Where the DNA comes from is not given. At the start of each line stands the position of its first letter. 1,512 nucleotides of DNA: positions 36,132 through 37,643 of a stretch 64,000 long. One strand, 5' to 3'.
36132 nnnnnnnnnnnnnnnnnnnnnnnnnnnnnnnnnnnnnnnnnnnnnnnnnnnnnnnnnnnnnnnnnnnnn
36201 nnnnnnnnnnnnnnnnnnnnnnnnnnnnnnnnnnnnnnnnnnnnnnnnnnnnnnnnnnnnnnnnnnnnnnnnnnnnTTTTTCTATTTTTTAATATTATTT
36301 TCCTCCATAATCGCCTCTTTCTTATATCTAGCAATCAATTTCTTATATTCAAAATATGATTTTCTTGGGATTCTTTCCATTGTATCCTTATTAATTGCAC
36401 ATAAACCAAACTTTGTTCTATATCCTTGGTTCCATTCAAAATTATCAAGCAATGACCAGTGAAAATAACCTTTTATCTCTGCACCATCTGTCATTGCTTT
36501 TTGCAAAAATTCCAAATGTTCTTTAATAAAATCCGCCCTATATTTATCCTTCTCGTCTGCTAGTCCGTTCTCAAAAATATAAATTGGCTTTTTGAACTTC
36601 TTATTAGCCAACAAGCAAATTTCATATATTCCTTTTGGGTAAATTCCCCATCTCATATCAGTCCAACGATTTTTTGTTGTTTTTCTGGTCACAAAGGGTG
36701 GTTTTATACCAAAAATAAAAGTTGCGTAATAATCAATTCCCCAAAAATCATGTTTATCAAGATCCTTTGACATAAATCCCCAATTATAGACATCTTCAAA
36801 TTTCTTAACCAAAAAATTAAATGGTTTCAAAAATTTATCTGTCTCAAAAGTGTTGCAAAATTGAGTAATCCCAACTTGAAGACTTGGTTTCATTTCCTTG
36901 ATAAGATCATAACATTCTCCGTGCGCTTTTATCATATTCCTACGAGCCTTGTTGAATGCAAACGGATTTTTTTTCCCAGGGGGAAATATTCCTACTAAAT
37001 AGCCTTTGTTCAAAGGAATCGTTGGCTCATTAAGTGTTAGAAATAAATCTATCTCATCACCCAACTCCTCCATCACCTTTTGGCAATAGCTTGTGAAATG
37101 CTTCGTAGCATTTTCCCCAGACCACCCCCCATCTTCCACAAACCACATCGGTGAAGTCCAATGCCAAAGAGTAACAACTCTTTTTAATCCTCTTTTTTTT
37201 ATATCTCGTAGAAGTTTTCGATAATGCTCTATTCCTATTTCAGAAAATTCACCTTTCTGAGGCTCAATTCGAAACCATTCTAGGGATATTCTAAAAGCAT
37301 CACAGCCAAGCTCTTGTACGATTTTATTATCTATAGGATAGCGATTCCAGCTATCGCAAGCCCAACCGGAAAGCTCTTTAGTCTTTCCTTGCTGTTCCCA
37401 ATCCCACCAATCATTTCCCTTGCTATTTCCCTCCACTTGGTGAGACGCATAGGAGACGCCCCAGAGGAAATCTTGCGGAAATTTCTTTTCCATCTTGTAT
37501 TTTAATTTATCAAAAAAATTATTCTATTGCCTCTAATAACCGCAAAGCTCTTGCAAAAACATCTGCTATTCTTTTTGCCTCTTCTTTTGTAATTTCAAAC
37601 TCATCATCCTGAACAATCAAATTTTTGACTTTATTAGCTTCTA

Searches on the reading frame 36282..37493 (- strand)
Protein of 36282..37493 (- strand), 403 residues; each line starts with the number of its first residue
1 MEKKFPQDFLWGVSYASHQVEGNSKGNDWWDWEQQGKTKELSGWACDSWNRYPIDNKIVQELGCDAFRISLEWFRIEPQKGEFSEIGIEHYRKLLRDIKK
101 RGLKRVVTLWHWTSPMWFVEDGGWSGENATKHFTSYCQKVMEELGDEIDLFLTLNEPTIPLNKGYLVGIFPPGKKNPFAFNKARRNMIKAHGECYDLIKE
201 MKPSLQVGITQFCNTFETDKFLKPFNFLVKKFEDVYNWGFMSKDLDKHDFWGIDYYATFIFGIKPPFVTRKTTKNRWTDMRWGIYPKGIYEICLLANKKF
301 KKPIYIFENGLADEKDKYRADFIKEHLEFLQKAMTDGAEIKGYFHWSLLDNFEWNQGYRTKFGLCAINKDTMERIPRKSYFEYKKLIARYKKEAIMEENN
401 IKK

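Call 8: search_protein_families(library=pfam, proteins=[window:36282-37493:-], max_evalue=0.1)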
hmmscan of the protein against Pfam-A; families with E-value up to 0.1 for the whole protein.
window:36282-37493:- (403 aa): 2 families
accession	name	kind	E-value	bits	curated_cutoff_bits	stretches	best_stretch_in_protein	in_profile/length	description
PF00232.24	Glyco_hydro_1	-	1.7e-87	294.2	22.6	2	2-211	2-220/453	Glycosyl hydrolase family 1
PF00331.26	Glyco_hydro_10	-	0.0096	15.6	22.1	0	109-157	82-129/311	Glycosyl hydrolase family 10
